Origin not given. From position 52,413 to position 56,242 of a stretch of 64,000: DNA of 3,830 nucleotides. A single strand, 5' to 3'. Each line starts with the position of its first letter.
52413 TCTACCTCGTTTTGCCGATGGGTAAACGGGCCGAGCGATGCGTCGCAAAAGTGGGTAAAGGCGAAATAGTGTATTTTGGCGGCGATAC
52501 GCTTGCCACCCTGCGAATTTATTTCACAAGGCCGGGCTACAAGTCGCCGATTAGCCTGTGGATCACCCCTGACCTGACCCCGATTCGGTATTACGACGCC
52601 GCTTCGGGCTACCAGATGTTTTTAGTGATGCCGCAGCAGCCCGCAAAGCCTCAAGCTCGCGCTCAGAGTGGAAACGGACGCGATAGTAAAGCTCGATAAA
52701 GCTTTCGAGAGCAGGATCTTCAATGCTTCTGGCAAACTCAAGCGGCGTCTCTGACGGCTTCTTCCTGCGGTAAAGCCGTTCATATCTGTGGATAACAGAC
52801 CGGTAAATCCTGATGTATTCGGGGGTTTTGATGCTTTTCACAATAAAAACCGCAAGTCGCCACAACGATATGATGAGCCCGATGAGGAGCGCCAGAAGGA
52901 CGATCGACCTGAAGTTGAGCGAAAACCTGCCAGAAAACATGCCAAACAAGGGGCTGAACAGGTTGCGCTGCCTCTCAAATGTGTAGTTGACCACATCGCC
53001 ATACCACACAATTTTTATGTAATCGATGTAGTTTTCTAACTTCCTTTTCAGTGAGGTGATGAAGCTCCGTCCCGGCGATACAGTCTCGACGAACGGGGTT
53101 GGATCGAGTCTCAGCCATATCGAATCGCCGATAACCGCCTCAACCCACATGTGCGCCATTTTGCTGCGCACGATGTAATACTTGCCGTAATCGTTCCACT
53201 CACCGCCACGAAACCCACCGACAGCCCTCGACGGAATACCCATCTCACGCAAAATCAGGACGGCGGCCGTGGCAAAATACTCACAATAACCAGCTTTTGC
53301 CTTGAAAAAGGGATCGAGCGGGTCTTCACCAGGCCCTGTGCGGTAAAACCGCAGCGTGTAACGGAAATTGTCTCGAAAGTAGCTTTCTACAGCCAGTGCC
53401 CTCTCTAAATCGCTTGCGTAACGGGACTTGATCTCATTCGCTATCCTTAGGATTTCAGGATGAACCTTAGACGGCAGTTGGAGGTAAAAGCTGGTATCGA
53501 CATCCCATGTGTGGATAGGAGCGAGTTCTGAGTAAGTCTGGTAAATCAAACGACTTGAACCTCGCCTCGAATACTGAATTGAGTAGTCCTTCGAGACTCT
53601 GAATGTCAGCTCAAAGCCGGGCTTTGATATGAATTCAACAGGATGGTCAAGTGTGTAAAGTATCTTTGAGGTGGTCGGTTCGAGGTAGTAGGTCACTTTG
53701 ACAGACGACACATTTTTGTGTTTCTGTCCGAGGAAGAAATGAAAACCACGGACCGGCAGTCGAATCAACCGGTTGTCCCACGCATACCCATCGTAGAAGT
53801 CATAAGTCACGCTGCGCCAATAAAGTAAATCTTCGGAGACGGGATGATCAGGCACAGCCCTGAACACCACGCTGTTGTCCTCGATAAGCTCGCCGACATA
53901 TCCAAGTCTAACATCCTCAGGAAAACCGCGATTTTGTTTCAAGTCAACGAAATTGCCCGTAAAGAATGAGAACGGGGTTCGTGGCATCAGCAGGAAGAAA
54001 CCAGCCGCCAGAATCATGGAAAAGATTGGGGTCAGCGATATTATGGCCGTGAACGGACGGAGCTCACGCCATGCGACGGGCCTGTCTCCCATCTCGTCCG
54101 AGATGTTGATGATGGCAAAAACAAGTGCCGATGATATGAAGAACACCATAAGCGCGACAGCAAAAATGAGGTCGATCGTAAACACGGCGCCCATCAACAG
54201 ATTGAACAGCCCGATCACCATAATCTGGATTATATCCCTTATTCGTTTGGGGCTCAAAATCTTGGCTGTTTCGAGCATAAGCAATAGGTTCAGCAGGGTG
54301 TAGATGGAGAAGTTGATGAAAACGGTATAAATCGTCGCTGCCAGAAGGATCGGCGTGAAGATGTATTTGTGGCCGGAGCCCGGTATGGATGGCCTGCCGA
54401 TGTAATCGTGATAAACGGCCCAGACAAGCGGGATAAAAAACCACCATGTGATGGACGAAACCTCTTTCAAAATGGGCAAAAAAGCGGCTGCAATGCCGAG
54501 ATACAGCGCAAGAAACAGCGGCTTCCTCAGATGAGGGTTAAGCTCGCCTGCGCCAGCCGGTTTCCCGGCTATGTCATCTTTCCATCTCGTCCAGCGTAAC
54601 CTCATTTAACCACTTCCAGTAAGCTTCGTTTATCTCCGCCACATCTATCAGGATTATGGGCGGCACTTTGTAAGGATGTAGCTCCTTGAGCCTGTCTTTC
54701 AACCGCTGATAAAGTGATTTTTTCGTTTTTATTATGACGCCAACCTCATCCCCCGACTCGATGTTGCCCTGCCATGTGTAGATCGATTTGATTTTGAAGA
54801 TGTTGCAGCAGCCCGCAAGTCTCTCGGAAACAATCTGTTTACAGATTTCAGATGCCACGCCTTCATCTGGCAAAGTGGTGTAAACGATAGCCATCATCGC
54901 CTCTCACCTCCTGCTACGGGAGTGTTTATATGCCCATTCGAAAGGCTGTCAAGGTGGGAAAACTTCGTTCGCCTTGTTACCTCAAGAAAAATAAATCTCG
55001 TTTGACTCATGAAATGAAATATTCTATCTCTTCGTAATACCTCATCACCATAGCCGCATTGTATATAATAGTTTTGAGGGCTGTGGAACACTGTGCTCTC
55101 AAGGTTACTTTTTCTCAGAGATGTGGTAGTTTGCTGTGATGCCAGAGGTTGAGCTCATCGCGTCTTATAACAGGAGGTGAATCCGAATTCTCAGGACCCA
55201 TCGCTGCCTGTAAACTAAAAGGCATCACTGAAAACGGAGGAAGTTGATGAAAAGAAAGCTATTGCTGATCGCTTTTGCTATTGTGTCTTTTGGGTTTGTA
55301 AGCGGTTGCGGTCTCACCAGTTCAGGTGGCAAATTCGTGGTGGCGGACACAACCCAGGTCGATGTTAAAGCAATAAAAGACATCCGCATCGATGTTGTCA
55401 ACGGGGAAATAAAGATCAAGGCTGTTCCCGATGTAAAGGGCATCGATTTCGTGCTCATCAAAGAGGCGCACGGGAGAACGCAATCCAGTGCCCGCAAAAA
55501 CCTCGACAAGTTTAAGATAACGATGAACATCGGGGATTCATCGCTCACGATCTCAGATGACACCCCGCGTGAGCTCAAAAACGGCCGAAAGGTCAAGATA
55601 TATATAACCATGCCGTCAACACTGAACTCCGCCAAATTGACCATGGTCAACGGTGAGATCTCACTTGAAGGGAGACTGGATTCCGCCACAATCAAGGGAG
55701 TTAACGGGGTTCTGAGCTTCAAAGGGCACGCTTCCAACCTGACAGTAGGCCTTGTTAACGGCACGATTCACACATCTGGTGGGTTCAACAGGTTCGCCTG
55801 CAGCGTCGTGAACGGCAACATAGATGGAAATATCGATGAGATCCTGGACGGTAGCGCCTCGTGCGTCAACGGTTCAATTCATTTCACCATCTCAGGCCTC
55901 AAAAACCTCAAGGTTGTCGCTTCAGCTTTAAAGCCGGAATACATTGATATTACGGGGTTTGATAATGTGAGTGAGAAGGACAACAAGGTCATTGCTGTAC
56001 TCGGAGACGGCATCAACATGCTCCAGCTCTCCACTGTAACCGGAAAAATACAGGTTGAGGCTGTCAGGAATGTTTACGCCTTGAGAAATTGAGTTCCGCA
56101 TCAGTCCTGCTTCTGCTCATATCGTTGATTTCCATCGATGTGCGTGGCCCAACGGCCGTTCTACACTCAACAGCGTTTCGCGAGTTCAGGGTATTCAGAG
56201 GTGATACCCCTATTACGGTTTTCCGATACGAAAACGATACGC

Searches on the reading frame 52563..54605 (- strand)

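Call 10: search_protein_families(library=pfam, proteins=[window:52563-54605:-], max_evalue=0.001)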
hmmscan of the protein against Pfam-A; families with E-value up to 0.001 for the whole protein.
window:52563-54605:- (680 aa): 3 families
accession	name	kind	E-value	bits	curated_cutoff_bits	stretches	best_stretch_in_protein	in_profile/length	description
PF11992.13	TgpA_N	-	4.8e-33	115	30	1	37-361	2-328/333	TgpA N-terminal domain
PF01841.26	Transglut_core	-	1.4e-23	83.7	23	1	388-502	3-108/108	Transglutaminase-like superfamily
PF13559.11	DUF4129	-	7.6e-07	29.5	24.8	1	600-660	1-67/69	Domain of unknown function (DUF4129)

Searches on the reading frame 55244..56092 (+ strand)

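Call 53: search_protein_families(library=ncbifam, proteins=[window:55244-56092:+], max_evalue=0.001)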
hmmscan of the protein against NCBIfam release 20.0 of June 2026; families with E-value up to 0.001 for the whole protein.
window:55244-56092:+ (282 aa): 1 family
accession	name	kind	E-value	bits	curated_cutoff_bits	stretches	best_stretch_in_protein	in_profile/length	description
NF038025.1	dapto_LiaX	exception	4.7e-06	25.6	350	1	134-225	381-475/512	daptomycin-sensing surface protein LiaX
